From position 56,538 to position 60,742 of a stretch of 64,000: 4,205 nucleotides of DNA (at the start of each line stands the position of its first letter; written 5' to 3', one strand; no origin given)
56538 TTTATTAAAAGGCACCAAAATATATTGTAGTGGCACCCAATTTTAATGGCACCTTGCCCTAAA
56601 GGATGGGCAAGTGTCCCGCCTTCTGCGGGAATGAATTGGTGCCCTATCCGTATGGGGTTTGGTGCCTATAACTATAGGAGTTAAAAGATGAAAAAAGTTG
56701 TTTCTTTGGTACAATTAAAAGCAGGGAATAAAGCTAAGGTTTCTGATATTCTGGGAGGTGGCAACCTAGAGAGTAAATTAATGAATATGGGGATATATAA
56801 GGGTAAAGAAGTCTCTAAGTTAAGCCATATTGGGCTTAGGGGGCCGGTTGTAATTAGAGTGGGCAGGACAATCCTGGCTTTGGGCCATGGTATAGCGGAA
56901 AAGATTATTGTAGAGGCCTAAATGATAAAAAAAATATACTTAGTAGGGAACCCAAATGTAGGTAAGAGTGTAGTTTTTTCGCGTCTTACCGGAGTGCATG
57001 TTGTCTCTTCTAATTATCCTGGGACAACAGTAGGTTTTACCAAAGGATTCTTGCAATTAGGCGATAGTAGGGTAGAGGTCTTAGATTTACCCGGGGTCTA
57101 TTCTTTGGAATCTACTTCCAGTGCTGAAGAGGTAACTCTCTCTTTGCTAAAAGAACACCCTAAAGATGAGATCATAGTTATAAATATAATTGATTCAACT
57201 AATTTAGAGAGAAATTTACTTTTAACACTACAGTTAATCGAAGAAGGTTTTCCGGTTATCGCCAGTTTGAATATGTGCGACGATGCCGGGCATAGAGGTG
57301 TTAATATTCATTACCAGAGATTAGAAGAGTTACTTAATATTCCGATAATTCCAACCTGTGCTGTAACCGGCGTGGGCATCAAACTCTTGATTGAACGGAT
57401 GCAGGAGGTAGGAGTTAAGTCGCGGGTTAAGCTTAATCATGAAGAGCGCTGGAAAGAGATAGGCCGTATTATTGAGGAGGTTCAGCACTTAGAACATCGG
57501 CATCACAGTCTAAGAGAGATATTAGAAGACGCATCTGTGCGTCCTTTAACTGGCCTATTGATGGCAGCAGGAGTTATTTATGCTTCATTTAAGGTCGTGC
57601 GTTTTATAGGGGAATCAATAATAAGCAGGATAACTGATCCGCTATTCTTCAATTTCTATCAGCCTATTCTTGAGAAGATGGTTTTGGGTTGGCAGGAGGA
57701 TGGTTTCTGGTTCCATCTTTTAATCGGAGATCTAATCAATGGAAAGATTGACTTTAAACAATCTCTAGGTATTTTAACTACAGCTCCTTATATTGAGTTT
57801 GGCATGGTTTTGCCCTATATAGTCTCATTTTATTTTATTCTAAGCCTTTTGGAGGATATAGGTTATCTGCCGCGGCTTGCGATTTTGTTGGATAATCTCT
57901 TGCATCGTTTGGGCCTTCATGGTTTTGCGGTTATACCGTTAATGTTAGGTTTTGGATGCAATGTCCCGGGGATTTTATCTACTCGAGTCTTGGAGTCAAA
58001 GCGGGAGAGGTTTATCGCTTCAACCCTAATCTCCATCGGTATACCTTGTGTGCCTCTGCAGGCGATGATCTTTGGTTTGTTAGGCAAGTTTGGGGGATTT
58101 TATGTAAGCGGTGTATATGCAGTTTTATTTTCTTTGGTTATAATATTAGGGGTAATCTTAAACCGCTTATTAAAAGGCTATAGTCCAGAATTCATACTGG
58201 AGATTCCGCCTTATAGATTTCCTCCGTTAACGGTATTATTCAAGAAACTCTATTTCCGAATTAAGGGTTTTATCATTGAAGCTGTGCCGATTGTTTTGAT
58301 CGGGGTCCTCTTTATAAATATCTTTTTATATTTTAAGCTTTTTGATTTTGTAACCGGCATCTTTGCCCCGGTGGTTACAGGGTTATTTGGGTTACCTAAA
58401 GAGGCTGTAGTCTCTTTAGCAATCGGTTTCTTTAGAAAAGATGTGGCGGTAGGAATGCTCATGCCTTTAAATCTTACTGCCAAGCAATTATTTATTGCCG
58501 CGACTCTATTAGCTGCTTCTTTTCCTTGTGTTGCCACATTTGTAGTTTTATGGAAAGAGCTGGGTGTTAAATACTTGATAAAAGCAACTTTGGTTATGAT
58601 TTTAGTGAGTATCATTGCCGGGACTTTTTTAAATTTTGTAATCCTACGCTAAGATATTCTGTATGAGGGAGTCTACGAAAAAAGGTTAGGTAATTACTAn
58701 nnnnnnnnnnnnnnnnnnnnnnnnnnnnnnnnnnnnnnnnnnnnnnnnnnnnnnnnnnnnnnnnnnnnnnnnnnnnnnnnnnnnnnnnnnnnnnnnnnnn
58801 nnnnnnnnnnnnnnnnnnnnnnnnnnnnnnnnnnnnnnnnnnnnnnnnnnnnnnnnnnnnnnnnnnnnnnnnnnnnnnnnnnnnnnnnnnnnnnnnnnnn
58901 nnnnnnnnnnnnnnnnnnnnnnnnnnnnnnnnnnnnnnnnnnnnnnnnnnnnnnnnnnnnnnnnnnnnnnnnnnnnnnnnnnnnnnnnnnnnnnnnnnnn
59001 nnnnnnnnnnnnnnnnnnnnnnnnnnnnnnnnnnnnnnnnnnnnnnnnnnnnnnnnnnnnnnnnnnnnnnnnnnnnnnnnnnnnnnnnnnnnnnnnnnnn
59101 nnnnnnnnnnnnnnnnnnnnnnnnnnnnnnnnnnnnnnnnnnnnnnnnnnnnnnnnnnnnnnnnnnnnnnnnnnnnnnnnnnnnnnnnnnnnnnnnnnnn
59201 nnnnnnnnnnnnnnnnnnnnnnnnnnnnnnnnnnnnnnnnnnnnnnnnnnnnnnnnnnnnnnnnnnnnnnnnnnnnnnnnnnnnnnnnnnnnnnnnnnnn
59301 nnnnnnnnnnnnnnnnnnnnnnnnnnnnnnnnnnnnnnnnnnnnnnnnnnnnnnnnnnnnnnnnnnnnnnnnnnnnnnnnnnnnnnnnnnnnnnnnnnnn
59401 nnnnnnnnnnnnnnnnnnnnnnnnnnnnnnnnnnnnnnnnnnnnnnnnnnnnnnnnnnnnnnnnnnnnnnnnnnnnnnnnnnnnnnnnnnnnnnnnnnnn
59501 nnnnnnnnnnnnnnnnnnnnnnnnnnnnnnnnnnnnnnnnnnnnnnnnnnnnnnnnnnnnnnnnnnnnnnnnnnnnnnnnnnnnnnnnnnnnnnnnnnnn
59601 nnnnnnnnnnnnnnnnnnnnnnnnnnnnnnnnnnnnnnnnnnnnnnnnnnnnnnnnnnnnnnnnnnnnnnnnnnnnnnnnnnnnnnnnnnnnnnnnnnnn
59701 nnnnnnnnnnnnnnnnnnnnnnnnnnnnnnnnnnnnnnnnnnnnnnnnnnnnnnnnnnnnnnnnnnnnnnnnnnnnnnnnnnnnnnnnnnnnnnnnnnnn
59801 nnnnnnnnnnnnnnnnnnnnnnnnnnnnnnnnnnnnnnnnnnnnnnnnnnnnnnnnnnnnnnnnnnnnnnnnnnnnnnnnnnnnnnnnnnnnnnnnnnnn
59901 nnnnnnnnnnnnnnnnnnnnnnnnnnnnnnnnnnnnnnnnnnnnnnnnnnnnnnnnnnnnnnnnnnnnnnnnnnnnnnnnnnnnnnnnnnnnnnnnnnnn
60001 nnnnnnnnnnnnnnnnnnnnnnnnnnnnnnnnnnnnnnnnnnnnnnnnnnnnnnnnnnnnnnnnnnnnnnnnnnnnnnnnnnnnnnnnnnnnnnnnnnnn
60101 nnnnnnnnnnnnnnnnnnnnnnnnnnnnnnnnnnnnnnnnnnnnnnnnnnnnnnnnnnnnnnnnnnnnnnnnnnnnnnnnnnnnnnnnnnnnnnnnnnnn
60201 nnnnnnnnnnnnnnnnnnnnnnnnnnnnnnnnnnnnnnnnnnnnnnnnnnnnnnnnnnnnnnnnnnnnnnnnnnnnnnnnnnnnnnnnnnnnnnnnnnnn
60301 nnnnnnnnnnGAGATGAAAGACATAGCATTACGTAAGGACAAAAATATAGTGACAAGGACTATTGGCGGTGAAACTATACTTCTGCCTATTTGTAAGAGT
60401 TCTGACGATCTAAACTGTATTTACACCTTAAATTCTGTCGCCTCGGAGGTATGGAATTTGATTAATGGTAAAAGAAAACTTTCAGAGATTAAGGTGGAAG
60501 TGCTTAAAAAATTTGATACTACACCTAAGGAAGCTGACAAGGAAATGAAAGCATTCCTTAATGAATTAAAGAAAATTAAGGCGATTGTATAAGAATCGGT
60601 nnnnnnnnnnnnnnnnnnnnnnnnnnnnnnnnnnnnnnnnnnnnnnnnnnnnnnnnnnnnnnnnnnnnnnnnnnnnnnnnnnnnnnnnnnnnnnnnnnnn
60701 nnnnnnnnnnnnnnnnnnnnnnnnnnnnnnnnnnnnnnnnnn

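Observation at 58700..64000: RiPP-like cluster: peptidase-fused nucleotidyltransferase, PqqD-type RRE and three tandem radical SAM/SPASM paralogs, with no precursor visible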

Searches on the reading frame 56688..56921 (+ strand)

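Call 79: search_protein_families(library=pfam, proteins=[window:56688-56921:+], max_evalue=0.00001)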
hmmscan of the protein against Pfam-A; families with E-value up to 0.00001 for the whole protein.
window:56688-56921:+ (77 aa): 1 family
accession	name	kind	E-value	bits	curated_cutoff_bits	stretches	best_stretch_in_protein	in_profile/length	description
PF04023.20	FeoA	-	7.6e-17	61.6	23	1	5-76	1-73/74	FeoA domain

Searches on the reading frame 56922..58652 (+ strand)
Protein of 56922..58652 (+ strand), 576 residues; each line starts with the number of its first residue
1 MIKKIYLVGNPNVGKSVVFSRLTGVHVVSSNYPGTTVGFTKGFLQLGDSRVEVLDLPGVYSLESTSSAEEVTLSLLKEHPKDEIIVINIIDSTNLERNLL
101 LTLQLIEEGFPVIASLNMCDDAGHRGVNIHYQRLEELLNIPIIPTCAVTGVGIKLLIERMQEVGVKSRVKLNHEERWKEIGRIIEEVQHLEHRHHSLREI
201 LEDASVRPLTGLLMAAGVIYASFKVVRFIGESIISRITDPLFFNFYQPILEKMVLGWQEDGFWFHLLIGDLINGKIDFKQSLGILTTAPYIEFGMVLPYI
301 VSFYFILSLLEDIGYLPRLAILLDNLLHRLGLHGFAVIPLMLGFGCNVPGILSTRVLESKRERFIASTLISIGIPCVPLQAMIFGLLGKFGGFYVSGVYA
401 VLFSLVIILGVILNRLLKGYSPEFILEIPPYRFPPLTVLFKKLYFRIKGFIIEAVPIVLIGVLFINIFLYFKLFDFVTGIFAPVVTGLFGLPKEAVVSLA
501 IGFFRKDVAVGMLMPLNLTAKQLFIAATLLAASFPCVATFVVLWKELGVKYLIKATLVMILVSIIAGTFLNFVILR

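Call 79: search_protein_families(library=pfam, proteins=[window:56922-58652:+], max_evalue=0.00001)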
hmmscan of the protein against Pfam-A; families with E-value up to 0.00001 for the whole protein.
window:56922-58652:+ (576 aa): 4 families
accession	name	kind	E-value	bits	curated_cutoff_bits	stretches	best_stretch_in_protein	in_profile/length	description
PF02421.24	FeoB_N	-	1.5e-47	161.5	27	1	4-158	2-154/156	Ferrous iron transport protein B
PF07670.19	Gate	-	2e-33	115.4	29.6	2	295-390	3-104/104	Nucleoside recognition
PF01926.29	MMR_HSR1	-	4.5e-15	56.2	21.9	1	4-99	1-93/113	50S ribosome-binding GTPase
PF07664.17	FeoB_C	-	2.2e-10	40.5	26.6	1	397-446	3-54/54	Ferrous iron transport protein B C terminus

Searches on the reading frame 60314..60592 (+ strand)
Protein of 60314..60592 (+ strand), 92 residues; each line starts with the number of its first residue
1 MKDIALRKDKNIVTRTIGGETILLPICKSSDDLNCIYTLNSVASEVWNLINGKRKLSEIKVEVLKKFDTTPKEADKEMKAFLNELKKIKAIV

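Call 3: search_protein_families(library=pfam, proteins=[window:60314-60592:+], max_evalue=0.01)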
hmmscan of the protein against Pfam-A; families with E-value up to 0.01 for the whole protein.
window:60314-60592:+ (92 aa): 1 family
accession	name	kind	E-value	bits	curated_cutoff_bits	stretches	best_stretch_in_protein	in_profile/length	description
PF05402.18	PqqD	-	1.5e-11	44.9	23.4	1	22-89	3-65/67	Coenzyme PQQ synthesis protein D (PqqD)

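Call 4: search_protein_families(library=ncbifam, proteins=[window:60314-60592:+], max_evalue=0.01)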
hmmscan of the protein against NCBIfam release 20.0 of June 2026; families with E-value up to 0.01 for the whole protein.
window:60314-60592:+ (92 aa): 6 families
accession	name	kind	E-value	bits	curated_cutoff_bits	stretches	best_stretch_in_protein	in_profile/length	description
NF033536.1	lasso_PqqD_Bac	exception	7e-08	32.5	80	1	4-88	5-83/88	lasso peptide biosynthesis PqqD family chaperone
TIGR03859.1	PQQ_PqqD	equivalog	1.2e-07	31.5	46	1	36-89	26-78/81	pyrroloquinoline quinone biosynthesis peptide chaperone PqqD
TIGR04248.1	SCM_PqqD_rel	equivalog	4.3e-07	30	100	1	36-87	26-77/84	SynChlorMet cassette protein ScmD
TIGR04302.1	geo_PqqD_fam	equivalog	1.8e-05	25.1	100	1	36-87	46-96/102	GeoRSP system PqqD family peptide chaperone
NF002535.0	PRK02079.1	equivalog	0.00043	20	101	1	38-85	37-83/92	pyrroloquinoline quinone biosynthesis peptide chaperone PqqD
NF050069.2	PqqD_rel_WgkC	exception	0.0039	17.1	110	1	37-89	32-83/103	PqqD family peptide maturation chaperone WgkC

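Call 63: list_cluster_members(proteins=[P0001, P0241, window:60314-60592:+, window:61697-62782:+, window:62739-63752:+])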
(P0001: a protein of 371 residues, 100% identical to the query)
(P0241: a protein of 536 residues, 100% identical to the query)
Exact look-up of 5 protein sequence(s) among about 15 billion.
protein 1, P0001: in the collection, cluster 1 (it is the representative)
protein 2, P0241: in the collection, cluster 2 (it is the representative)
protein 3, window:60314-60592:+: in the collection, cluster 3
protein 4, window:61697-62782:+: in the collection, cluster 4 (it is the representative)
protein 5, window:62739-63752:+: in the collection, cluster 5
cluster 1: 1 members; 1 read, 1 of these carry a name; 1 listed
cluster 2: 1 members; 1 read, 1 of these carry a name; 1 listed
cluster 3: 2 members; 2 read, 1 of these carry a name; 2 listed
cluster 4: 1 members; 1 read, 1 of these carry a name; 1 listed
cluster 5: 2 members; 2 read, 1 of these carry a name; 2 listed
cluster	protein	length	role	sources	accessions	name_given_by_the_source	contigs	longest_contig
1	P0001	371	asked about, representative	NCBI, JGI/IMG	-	radical SAM protein with 4Fe4S-binding SPASM domain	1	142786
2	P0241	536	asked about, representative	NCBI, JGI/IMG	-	hypothetical protein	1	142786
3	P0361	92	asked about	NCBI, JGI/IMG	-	hypothetical protein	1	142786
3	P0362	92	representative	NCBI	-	-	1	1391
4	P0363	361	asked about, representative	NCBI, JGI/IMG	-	radical SAM protein with 4Fe4S-binding SPASM domain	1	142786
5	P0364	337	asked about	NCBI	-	-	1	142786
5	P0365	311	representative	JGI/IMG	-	radical SAM protein with 4Fe4S-binding SPASM domain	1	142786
